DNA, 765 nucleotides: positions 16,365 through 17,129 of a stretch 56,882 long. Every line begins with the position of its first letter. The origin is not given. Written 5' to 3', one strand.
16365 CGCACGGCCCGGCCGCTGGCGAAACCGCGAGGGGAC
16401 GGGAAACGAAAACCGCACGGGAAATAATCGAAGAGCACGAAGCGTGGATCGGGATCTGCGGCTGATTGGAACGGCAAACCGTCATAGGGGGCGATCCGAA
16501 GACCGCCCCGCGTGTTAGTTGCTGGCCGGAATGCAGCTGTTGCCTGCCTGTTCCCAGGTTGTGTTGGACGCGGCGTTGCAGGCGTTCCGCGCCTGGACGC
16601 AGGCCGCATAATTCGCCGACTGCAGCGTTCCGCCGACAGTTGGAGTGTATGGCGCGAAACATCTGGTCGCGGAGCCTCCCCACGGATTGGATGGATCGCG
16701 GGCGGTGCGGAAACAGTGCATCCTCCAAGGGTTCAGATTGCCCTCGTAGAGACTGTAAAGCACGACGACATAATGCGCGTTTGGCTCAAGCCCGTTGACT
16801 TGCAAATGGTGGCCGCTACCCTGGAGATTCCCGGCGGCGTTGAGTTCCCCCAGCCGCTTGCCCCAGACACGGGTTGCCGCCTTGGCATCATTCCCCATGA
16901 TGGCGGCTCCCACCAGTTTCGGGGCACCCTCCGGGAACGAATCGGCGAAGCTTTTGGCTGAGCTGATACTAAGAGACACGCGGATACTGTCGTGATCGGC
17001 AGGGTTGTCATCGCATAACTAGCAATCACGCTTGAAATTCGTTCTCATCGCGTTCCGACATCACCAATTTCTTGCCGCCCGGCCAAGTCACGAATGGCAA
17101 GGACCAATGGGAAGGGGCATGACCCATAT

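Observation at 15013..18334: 3.3-kb block of five same-strand orphan ORFs between a dadA-like and a tauD-like gene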

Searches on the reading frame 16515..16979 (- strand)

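Call 3: search_protein_families(library=pfam, proteins=[window:16515-16979:-], max_evalue=1)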
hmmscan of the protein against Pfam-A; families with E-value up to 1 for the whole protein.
window:16515-16979:- (154 aa): 1 family
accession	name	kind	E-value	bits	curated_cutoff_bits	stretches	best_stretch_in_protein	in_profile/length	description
PF00041.27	fn3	-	0.13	13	25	0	51-80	42-72/84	Fibronectin type III domain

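Call 4: search_protein_families(library=ncbifam, proteins=[window:16515-16979:-], max_evalue=1)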
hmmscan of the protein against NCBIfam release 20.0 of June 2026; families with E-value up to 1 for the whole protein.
window:16515-16979:- (154 aa): 0 families

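Call 6: search_protein_families(library=padloc, proteins=[window:16515-16979:-], max_evalue=1)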
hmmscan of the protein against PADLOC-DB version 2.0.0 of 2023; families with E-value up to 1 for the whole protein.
window:16515-16979:- (154 aa): 0 families

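Call 7: search_protein_families(library=phrogs, proteins=[window:16515-16979:-], max_evalue=1)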
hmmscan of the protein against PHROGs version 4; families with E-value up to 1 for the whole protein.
window:16515-16979:- (154 aa): 0 families

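Call 79: search_protein_families(library=pfam, proteins=[L072:9277-9822:-, L064:9280-9885:+, L066:2481-2939:-, L072:11380-11775:+, L073:17818-19317:+, L072:13259-13681:-], max_evalue=0.1)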
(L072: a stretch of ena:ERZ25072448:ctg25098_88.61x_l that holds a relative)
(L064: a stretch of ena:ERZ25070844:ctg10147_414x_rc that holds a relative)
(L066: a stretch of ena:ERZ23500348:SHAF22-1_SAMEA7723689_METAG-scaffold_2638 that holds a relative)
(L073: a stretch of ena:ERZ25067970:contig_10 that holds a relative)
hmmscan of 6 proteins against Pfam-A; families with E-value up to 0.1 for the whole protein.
L072:9277-9822:- (181 aa): 0 families

L064:9280-9885:+ (201 aa): 0 families

L066:2481-2939:- (152 aa): 0 families

L072:11380-11775:+ (131 aa): 0 families

L073:17818-19317:+ (499 aa): 0 families

L072:13259-13681:- (140 aa): 3 families
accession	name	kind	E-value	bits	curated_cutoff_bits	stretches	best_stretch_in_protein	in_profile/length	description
PF12728.13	HTH_17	-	0.0002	22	27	1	68-111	3-44/51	Helix-turn-helix domain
PF13411.12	MerR_1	-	0.01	16.4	21.6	1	68-94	2-28/69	MerR HTH family regulatory protein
PF00376.29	MerR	-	0.042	14.1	28.2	1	68-94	1-27/38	MerR family regulatory protein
